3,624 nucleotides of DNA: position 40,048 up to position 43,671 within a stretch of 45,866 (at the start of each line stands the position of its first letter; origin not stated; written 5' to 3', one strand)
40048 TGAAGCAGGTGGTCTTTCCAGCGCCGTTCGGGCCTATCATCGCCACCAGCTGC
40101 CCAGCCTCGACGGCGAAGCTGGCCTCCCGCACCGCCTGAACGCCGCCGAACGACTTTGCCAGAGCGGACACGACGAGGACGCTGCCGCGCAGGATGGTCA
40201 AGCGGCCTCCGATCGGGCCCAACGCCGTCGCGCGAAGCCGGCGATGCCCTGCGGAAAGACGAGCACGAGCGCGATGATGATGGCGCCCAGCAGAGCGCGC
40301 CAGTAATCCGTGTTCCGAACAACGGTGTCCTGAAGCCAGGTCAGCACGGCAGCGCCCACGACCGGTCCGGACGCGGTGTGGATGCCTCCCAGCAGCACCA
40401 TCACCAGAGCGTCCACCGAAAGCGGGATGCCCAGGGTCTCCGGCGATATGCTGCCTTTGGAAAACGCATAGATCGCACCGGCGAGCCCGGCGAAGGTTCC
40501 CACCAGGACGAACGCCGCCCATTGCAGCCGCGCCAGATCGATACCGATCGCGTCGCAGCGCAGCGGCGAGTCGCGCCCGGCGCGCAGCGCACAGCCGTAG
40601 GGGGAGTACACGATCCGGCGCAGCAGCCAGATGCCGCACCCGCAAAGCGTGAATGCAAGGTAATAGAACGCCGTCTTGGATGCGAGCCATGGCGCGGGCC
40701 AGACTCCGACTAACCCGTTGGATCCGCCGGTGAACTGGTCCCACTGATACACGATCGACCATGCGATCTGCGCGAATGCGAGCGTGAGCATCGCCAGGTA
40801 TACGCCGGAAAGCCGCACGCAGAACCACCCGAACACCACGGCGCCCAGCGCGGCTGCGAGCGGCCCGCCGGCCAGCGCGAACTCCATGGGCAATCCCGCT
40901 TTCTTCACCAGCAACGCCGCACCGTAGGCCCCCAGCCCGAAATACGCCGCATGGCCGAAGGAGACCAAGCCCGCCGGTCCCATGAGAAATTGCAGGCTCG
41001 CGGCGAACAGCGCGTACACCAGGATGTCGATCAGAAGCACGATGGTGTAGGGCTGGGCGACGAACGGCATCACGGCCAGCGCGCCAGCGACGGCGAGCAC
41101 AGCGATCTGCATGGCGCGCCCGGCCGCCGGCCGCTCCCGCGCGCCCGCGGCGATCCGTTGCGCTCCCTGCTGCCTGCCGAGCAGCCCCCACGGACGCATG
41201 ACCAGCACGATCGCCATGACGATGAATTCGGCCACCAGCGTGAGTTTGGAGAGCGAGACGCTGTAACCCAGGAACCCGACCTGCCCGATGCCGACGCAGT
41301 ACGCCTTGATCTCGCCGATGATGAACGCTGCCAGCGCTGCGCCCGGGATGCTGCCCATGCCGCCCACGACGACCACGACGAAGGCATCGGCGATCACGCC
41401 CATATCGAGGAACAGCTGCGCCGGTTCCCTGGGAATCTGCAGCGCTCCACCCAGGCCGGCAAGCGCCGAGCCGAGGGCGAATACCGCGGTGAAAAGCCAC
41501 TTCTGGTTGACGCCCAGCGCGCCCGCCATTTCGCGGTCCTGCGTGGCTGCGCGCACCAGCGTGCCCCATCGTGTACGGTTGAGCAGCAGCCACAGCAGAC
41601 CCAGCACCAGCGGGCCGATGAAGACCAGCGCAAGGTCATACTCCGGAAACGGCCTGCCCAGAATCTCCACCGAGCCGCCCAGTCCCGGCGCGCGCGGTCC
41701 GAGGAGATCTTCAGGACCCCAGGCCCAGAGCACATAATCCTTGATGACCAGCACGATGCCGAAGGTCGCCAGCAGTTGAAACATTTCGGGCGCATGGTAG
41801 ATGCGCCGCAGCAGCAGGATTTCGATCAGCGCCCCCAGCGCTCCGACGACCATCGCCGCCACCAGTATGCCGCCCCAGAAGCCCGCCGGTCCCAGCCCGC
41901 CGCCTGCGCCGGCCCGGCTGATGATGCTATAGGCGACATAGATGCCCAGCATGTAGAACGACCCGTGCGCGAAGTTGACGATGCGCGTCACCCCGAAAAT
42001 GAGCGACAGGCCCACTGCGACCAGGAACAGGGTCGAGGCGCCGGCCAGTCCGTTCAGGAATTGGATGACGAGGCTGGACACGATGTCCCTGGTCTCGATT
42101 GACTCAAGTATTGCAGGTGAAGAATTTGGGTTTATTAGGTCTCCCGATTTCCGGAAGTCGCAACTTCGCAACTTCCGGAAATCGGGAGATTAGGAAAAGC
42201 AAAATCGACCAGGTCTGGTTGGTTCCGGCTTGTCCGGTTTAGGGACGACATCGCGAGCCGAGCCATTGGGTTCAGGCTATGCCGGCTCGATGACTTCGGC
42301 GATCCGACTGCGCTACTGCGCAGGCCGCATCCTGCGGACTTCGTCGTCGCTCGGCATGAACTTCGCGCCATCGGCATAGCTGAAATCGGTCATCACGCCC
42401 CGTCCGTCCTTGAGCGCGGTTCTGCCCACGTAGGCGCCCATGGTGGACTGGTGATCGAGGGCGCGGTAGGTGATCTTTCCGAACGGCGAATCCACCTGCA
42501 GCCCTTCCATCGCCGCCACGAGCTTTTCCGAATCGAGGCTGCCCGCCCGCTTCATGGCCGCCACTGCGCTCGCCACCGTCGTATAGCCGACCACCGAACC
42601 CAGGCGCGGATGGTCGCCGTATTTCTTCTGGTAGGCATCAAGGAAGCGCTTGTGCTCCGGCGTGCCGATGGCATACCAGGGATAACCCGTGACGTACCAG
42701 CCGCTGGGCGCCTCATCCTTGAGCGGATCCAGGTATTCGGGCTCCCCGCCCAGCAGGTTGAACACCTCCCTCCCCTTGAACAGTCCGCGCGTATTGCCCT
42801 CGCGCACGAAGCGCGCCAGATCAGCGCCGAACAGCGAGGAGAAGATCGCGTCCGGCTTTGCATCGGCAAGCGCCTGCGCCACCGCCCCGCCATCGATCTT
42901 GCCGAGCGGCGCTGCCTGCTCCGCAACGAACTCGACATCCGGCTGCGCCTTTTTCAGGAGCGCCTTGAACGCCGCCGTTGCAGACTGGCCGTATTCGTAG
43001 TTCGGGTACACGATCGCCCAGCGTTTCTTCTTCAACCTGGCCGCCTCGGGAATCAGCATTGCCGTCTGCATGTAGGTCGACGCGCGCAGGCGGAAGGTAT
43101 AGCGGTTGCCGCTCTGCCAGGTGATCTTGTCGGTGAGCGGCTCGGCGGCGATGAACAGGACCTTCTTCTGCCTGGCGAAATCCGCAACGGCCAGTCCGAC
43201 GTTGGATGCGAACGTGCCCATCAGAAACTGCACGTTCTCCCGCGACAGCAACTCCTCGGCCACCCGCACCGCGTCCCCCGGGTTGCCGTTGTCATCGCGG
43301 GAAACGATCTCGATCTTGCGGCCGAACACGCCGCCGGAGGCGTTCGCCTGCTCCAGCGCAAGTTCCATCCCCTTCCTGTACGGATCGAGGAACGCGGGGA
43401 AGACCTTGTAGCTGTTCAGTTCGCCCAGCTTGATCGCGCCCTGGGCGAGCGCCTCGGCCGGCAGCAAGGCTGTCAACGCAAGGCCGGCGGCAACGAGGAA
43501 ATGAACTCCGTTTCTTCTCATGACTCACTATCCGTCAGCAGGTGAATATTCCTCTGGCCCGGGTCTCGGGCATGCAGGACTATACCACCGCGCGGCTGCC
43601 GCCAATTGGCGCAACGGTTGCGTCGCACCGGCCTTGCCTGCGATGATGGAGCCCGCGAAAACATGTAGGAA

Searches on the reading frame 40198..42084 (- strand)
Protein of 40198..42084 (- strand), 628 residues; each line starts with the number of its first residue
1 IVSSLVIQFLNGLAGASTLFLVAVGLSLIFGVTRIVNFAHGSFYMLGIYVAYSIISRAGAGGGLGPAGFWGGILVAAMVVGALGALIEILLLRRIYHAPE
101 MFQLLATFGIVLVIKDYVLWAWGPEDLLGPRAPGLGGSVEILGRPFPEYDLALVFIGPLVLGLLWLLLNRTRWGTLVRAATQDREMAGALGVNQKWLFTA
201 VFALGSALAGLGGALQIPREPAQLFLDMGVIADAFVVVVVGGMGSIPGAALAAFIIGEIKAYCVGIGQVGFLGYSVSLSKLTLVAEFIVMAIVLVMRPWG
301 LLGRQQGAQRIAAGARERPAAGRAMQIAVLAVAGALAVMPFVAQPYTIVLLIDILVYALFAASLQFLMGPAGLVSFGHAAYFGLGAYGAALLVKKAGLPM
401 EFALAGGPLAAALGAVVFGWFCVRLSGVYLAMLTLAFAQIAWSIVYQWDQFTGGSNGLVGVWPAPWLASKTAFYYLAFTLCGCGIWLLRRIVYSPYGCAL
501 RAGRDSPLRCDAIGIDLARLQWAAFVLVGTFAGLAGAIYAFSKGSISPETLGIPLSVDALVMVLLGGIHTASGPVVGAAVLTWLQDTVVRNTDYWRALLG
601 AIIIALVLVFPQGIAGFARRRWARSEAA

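Call 47: search_protein_families(library=pfam, proteins=[window:40198-42084:-])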
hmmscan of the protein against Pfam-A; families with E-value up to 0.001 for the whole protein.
window:40198-42084:- (628 aa): 1 family
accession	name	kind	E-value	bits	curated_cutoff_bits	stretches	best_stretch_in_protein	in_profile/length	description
PF02653.21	BPD_transp_2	-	1.4e-73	247.8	26.8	2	350-606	5-268/269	Branched-chain amino acid transport system / permease component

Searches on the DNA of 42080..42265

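Call 44: search_rna_families(source=window, start=42080, end=42265, threshold=evalue, max_evalue=10, show_alignments=2)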
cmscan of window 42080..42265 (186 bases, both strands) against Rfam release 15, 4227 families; matches with E-value up to 10: 20.
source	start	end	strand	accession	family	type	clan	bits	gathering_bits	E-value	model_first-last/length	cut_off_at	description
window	42142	42185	-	RF03217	mir-3167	Gene; miRNA;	-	28.9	86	0.0014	1-59/59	no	mir-3167 microRNA precursor family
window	42141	42188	-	RF03850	mir-961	Gene; miRNA;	-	26.1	100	0.0033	13-73/85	no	mir-961 microRNA precursor family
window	42140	42189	-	RF00884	MIR815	Gene; miRNA;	-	25.8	63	0.0032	1-81/81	no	MIR815 microRNA precursor family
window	42143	42186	+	RF01667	rox1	Cis-reg;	-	25.1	58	0.0025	1-59/59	no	Drosophila rox1 ncRNA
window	42141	42188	-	RF03497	MIR5038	Gene; miRNA;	-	24.5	70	0.0076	1-75/75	no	MIR5038 microRNA precursor family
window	42141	42190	+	RF01901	mir-284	Gene; miRNA;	-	23.2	60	0.024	1-98/98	no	mir-284 microRNA precursor family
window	42135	42190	-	RF03186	mir-3689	Gene; miRNA;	-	21.7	58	0.025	11-66/72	no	mir-3689 microRNA precursor family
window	42141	42188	-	RF04070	MIR6440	Gene; miRNA;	-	21.4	95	0.056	1-108/108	no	MIR6440 microRNA precursor family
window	42137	42192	+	RF03956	mir-737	Gene; miRNA;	-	20.9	60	0.35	1-63/63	no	mir-737 microRNA precursor family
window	42140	42188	-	RF04134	MIR7504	Gene; miRNA;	-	20.2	83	0.24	29-96/124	no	MIR7504 microRNA precursor family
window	42131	42194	+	RF04079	MIR161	Gene; miRNA;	-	20.1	90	0.042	1-136/136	no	MIR161 microRNA precursor family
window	42139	42188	-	RF03454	mir-1267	Gene; miRNA;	-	20.1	70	0.073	1-78/78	no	mir-1267 microRNA precursor family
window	42123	42205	+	RF04134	MIR7504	Gene; miRNA;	-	20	83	0.26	1-124/124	no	MIR7504 microRNA precursor family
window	42140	42189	+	RF03287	mir-5904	Gene; miRNA;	-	19.7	73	0.088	1-84/84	no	mir-5904 microRNA precursor family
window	42139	42190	+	RF03435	mir-726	Gene; miRNA;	-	18.6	76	0.18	1-87/87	no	mir-726 microRNA precursor family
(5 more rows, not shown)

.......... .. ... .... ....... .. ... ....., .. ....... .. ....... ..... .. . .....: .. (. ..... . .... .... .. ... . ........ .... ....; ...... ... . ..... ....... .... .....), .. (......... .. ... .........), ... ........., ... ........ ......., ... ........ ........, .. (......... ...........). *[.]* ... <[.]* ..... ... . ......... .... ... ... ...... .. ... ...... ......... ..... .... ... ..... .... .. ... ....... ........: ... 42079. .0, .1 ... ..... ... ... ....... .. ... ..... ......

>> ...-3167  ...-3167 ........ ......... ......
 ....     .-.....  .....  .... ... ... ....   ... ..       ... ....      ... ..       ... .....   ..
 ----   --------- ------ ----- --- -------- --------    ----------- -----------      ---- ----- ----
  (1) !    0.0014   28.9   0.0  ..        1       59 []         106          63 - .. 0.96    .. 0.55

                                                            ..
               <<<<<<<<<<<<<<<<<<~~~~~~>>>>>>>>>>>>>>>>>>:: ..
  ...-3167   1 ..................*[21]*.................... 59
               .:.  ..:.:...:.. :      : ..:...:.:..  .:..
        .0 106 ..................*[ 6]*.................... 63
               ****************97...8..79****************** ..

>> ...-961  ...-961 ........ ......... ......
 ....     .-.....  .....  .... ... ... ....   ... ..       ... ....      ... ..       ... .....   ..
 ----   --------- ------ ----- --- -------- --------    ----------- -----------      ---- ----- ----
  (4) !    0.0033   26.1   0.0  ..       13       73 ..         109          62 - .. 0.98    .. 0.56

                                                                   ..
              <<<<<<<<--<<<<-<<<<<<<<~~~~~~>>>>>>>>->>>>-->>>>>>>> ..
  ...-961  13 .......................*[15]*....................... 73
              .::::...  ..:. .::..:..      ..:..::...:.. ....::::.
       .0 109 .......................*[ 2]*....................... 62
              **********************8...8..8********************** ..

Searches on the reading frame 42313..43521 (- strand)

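Call 47: search_protein_families(library=pfam, proteins=[window:42313-43521:-])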
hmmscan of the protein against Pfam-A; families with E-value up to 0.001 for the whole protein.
window:42313-43521:- (402 aa): 3 families
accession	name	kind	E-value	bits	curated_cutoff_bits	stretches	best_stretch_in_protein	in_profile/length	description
PF13458.12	Peripla_BP_6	-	1.5e-74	252.2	31.7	1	44-369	17-339/343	Periplasmic binding protein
PF13433.12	Peripla_BP_5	-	5.2e-30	105.2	27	1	49-373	21-340/363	Periplasmic binding protein domain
PF01094.35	ANF_receptor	-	3.6e-09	36.6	25.4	1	51-211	5-163/353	Receptor family ligand binding region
